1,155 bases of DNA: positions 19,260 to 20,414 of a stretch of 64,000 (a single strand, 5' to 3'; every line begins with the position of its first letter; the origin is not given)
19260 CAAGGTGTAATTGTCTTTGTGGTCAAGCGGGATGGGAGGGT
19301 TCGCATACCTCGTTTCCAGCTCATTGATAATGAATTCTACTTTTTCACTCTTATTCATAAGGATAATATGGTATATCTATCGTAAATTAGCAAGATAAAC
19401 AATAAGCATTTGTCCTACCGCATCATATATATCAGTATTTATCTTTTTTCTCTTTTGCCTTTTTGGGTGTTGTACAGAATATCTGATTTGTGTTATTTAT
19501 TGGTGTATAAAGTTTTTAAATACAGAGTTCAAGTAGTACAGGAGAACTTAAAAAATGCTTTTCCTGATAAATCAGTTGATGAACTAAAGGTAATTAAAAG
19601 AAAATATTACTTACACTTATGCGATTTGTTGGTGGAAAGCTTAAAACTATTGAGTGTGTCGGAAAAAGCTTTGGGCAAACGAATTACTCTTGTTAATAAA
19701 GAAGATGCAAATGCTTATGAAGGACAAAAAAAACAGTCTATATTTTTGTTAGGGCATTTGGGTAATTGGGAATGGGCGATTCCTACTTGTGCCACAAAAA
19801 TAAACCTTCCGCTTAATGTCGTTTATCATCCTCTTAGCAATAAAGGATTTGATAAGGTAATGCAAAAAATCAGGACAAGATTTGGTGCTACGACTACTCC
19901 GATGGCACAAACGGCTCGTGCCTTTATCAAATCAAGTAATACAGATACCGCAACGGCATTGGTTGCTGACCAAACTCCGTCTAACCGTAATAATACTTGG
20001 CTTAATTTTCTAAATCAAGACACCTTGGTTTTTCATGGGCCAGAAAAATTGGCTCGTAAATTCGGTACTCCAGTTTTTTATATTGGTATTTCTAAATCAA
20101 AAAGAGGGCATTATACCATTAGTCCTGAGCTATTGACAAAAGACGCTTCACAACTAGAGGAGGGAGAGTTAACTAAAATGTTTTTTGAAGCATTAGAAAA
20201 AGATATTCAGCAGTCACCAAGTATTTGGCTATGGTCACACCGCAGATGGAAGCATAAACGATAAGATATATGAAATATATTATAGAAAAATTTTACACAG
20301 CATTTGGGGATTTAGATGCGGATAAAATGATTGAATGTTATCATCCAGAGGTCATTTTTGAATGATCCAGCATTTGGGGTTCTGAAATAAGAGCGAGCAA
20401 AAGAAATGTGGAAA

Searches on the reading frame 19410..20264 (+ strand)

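Call 33: search_protein_families(library=pfam, proteins=[window:19410-20264:+], max_evalue=0.001)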
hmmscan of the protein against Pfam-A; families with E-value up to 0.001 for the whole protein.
window:19410-20264:+ (284 aa): 1 family
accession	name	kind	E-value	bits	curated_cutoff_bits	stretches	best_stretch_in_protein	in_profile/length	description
PF03279.18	Lip_A_acyltrans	-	4.4e-32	111.9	22.3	1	10-281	23-294/295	Bacterial lipid A biosynthesis acyltransferase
